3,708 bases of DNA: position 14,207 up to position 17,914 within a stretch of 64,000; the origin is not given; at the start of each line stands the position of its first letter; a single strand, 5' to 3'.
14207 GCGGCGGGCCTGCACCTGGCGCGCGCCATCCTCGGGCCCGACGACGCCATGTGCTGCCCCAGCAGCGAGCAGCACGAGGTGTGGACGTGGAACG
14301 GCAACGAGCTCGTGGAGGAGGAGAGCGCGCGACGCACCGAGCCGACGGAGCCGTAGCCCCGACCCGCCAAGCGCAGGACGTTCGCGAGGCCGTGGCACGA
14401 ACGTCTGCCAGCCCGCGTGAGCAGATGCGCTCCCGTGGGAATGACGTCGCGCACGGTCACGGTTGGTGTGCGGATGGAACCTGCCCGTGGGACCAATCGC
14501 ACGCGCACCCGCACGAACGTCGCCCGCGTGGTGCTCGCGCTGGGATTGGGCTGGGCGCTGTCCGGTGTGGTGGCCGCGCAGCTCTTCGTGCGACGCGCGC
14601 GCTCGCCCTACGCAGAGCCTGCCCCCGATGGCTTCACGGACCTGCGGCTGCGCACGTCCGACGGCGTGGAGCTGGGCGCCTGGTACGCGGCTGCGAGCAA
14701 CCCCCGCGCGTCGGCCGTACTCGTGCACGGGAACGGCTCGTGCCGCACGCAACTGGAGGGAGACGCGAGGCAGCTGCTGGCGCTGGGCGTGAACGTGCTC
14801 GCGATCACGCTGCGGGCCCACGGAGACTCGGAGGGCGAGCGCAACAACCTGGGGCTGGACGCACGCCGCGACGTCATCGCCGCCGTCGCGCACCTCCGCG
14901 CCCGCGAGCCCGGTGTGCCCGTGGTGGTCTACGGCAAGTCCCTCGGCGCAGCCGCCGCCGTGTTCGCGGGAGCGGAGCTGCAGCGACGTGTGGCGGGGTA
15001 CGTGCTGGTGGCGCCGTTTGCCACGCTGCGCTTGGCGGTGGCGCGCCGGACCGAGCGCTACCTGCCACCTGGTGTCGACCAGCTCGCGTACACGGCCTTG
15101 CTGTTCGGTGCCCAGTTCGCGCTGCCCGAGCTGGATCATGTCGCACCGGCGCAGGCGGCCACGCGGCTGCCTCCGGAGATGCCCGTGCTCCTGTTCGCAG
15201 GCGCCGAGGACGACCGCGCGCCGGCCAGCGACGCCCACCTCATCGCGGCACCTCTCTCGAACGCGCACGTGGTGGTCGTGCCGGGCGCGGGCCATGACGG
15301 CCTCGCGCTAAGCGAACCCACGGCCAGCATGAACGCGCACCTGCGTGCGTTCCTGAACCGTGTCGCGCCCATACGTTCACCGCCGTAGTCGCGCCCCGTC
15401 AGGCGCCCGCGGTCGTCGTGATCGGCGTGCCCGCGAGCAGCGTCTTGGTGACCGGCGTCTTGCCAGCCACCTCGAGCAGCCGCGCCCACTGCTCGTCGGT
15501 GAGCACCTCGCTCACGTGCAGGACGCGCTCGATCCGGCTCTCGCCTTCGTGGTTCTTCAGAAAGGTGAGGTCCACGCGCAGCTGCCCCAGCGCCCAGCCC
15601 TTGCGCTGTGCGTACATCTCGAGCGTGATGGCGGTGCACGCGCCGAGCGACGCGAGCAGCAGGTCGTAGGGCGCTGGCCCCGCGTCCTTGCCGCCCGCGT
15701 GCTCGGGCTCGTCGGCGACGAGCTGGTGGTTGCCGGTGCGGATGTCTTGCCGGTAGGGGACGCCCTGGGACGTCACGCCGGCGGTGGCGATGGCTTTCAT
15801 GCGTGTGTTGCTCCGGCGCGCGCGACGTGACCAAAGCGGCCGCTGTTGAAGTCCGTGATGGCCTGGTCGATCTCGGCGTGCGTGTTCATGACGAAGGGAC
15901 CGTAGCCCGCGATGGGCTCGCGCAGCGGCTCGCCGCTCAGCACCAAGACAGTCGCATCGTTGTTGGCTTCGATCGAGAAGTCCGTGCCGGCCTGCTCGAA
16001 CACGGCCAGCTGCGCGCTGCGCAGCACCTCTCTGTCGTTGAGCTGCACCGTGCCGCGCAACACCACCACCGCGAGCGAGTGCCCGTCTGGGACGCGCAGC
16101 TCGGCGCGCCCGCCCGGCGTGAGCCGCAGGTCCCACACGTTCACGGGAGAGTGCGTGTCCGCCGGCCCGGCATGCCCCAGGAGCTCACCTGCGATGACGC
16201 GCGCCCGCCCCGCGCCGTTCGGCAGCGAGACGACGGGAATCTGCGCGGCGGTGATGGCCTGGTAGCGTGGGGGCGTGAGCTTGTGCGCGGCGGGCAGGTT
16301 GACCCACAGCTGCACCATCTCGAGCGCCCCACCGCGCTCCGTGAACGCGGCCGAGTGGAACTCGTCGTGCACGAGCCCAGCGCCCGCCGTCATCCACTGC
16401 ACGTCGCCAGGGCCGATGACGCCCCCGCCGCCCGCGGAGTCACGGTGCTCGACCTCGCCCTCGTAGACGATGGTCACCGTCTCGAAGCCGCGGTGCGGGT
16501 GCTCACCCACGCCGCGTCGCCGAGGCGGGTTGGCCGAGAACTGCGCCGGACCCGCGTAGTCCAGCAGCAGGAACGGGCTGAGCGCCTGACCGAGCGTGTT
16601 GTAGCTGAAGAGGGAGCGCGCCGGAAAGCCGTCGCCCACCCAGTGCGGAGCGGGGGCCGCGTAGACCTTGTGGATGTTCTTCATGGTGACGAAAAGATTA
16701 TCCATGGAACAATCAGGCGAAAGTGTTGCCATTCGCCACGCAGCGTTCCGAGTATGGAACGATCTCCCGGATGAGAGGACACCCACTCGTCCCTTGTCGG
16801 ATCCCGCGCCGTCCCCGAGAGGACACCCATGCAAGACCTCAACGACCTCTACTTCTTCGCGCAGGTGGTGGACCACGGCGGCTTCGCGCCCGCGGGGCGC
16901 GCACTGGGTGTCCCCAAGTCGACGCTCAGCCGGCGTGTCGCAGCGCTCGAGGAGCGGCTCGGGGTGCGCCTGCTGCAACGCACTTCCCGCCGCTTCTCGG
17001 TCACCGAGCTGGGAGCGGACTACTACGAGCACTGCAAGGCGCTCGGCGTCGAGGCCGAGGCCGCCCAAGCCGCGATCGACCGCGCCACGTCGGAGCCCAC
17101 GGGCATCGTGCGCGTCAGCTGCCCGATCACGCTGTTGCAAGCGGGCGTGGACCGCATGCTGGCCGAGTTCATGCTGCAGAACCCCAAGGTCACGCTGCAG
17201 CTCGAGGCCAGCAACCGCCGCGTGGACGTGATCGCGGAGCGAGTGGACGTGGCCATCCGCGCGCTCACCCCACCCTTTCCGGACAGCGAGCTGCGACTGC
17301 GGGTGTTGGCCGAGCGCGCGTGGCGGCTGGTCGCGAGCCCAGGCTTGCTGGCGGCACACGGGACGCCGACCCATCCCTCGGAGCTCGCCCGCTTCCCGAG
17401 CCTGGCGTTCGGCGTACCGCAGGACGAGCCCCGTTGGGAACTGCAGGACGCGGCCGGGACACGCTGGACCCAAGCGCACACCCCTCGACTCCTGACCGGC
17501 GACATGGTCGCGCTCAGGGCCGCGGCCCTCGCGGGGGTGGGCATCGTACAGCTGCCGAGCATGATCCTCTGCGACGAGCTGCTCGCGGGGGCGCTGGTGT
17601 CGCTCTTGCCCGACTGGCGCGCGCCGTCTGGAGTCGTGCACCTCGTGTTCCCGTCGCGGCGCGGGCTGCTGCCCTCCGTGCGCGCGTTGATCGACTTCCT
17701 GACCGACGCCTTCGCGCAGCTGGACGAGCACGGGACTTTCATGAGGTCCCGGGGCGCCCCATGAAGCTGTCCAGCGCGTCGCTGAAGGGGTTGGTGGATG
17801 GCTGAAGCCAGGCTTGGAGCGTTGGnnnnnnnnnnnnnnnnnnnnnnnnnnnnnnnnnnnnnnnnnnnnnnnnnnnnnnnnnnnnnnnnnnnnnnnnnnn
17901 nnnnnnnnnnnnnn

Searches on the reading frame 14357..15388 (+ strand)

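Call 23: search_protein_families(library=pfam, proteins=[window:14357-15388:+], max_evalue=0.001)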
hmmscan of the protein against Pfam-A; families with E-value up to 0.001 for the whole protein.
window:14357-15388:+ (343 aa): 6 families
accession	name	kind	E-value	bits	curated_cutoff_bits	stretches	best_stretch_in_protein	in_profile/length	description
PF12146.15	Hydrolase_4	-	4e-18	66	27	1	115-231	2-121/239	Serine aminopeptidase, S33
PF12697.13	Abhydrolase_6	-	2.9e-13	51.4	26.3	1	121-321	2-211/217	Alpha/beta hydrolase family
PF00561.26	Abhydrolase_1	-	3.1e-08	34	25.8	1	121-222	4-107/245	alpha/beta hydrolase fold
PF08386.16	Abhydrolase_4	-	5.6e-06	26.8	21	1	272-334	32-92/103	TAP-like protein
PF06821.19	Ser_hydrolase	-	4.7e-05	23.8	22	1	187-313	55-153/172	Serine hydrolase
PF00326.27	Peptidase_S9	-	0.00036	20.5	22.6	1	163-335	38-208/213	Prolyl oligopeptidase family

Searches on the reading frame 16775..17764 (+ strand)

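Call 23: search_protein_families(library=pfam, proteins=[window:16775-17764:+], max_evalue=0.001)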
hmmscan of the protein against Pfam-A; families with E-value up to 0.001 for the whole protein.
window:16775-17764:+ (329 aa): 3 families
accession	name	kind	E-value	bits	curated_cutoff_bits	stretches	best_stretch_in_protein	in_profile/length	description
PF03466.25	LysR_substrate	-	2.5e-35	122.2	28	1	107-313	3-208/209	LysR substrate binding domain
PF00126.33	HTH_1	-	1.3e-18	67.2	26.6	1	22-80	1-59/60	Bacterial regulatory helix-turn-helix protein, lysR family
PF25213.1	HVO_A0261_N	-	3.6e-05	24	35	1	43-95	33-82/86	HVO_A0261 N-terminal domain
